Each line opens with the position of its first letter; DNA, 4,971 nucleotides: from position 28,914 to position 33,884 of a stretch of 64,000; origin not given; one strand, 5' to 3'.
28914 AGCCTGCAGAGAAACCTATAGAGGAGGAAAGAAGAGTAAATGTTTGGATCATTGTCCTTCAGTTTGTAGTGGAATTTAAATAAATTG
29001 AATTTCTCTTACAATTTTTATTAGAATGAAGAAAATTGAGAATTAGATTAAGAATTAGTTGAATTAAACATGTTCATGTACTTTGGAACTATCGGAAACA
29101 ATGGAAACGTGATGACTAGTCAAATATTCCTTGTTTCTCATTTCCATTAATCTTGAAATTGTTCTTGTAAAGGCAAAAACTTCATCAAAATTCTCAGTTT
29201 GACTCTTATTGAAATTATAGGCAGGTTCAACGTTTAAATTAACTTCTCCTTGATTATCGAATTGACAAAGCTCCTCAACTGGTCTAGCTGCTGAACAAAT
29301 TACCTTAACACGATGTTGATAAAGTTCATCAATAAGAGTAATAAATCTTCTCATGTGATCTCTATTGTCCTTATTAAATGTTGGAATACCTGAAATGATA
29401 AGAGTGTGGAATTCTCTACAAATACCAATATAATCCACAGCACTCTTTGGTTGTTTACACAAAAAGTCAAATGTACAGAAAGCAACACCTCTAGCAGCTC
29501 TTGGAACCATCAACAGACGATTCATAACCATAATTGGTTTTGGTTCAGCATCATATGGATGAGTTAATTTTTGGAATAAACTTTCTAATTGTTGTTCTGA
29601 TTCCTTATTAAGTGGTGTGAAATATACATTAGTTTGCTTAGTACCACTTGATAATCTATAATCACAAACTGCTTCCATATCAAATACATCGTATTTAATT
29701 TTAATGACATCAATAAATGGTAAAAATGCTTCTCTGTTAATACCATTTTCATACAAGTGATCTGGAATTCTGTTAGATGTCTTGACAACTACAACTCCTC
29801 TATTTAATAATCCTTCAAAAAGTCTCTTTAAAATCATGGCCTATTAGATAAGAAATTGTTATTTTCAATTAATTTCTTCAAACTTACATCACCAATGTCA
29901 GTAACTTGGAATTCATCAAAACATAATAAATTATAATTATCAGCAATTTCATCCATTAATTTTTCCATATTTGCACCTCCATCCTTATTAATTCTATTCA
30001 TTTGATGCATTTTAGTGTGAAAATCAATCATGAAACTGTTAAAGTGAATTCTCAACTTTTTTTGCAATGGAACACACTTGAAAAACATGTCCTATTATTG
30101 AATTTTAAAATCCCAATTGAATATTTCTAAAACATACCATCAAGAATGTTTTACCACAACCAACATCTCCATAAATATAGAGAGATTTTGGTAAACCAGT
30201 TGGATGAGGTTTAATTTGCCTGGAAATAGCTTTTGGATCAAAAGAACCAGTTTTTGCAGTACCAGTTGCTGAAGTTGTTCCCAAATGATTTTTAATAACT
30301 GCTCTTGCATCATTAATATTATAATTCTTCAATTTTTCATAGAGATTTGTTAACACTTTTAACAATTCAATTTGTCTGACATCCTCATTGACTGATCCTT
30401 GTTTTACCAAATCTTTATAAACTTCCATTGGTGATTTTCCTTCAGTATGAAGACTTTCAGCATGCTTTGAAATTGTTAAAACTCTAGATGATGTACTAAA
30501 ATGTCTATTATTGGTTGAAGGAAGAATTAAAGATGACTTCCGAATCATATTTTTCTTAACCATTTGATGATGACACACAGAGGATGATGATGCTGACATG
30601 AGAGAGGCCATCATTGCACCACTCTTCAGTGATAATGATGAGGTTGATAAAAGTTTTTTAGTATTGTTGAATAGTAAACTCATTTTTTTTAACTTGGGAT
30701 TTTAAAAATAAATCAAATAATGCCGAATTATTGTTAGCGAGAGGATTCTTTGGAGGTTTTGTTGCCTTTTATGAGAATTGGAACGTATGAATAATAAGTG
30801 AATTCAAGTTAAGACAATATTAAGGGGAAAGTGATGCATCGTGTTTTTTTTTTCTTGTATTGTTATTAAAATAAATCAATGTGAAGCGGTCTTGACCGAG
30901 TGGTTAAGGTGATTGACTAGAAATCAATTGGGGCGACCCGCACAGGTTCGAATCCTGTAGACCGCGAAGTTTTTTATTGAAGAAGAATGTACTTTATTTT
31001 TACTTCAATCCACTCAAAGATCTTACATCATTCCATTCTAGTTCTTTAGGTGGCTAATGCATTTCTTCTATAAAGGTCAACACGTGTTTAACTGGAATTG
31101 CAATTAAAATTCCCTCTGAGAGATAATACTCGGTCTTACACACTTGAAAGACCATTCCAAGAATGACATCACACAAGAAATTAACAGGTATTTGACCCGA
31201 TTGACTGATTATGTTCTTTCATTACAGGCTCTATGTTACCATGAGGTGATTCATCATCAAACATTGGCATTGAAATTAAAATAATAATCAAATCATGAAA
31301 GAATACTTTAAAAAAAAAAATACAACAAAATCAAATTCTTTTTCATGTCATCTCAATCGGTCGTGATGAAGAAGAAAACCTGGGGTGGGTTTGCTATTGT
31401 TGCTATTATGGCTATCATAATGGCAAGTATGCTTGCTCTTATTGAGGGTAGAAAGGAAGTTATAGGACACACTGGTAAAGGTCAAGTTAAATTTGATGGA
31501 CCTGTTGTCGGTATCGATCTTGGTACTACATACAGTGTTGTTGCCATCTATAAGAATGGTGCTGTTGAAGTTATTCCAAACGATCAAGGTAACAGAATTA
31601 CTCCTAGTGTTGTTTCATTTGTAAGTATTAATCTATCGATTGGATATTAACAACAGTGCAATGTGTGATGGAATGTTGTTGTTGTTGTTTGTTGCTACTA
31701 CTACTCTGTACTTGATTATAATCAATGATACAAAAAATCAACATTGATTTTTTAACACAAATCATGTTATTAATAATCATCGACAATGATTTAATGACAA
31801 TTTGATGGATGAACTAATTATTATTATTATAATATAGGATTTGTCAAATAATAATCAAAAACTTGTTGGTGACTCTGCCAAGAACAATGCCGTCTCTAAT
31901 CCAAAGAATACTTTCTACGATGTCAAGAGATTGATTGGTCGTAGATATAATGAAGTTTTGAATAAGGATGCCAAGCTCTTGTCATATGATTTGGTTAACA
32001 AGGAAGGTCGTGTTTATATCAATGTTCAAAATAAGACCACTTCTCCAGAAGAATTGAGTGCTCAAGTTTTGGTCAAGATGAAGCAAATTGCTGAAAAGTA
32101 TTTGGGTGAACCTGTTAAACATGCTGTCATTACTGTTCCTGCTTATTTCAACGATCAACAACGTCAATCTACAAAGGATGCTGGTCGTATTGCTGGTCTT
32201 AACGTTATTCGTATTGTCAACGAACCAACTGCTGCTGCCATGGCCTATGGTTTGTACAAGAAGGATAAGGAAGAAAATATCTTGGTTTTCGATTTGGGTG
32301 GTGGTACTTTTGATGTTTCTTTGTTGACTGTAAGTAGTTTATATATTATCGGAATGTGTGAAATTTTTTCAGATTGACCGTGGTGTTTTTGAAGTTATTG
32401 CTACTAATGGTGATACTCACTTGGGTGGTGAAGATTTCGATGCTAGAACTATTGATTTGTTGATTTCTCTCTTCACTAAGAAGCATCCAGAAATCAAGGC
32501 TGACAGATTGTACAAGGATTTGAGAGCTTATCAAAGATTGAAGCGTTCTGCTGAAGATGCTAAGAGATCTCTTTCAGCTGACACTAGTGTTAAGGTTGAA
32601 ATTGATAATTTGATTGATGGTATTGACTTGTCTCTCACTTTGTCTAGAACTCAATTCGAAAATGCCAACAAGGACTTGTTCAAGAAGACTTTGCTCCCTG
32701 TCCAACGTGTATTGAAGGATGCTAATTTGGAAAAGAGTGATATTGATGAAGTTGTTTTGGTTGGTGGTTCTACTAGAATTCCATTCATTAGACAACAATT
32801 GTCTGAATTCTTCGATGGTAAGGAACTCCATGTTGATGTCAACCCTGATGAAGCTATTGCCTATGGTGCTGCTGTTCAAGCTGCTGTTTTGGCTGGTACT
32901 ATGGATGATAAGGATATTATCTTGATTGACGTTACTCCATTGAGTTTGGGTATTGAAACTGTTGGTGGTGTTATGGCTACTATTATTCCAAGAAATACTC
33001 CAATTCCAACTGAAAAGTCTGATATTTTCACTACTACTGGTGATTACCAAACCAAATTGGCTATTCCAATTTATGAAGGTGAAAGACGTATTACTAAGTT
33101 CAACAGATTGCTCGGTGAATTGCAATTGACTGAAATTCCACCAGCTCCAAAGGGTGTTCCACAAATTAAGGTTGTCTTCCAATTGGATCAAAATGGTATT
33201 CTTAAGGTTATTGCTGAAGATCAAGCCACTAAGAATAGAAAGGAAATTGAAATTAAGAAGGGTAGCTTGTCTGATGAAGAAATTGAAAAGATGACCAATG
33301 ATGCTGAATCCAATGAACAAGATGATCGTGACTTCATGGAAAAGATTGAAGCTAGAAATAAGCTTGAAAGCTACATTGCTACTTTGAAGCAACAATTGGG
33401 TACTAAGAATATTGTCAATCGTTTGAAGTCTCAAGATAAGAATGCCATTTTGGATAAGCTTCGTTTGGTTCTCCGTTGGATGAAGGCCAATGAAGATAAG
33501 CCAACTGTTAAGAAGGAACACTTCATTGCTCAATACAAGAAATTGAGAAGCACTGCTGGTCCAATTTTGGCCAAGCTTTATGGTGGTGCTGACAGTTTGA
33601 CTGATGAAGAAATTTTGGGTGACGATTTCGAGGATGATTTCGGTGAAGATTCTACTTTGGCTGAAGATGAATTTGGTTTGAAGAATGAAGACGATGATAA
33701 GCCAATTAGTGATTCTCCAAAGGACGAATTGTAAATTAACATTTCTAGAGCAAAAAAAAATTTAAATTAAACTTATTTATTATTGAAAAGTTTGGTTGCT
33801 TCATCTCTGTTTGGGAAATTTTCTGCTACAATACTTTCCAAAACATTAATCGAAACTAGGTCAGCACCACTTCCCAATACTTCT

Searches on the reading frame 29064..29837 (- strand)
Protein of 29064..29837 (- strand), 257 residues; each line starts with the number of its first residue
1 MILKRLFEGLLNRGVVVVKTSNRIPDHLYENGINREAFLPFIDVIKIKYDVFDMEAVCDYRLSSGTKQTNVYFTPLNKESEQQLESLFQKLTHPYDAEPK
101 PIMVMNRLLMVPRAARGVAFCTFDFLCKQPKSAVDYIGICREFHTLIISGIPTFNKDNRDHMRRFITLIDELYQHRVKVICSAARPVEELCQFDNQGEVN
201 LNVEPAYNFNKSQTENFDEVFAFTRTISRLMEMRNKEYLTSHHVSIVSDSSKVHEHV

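Call 52: find_encoding_contigs(protein=window:29064-29837:-, flank=10000, max_places=3)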
Protein window:29064-29837:- (257 aa): no gene with exactly this product is on record in the collection.

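Call 68: search_protein_families(library=pfam, proteins=[window:29064-29837:-], max_evalue=0.001)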
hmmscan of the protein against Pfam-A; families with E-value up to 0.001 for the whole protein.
window:29064-29837:- (257 aa): 1 family
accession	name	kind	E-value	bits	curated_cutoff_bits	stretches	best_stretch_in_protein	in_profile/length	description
PF03969.22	AFG1_ATPase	-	9.9e-56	189.7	27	1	1-193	144-335/361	AFG1-like ATPase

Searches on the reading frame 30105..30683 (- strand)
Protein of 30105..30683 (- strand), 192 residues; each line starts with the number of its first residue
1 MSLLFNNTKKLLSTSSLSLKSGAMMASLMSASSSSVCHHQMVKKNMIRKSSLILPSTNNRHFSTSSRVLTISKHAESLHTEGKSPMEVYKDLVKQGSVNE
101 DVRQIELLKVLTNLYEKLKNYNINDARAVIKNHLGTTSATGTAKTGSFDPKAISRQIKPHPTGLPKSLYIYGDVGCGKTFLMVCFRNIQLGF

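Call 51: find_encoding_contigs(protein=window:30105-30683:-, flank=10000, max_places=3)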
Protein window:30105-30683:- (192 aa): no gene with exactly this product is on record in the collection.

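Call 68: search_protein_families(library=pfam, proteins=[window:30105-30683:-], max_evalue=0.001)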
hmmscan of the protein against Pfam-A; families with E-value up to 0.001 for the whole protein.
window:30105-30683:- (192 aa): 1 family
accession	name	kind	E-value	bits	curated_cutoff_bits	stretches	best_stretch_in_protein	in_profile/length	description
PF03969.22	AFG1_ATPase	-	3.2e-05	23.5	27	1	85-185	3-81/361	AFG1-like ATPase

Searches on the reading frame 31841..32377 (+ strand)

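Call 68: search_protein_families(library=pfam, proteins=[window:31841-32377:+], max_evalue=0.001)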
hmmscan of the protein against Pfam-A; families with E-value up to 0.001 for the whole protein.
window:31841-32377:+ (178 aa): 2 families
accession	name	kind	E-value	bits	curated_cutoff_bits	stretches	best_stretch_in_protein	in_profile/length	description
PF00012.26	HSP70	-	6.3e-75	253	20.6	1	4-165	41-206/599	Hsp70 protein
PF06723.19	MreB_Mbl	-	5.9e-08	32.4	27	1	91-167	92-167/327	MreB/Mbl protein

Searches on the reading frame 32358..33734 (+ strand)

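Call 68: search_protein_families(library=pfam, proteins=[window:32358-33734:+], max_evalue=0.001)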
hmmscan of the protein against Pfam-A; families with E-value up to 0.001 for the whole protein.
window:32358-33734:+ (458 aa): 1 family
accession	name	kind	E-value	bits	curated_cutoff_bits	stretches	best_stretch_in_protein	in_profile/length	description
PF00012.26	HSP70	-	7.4e-124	414.6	20.6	1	5-408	204-598/599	Hsp70 protein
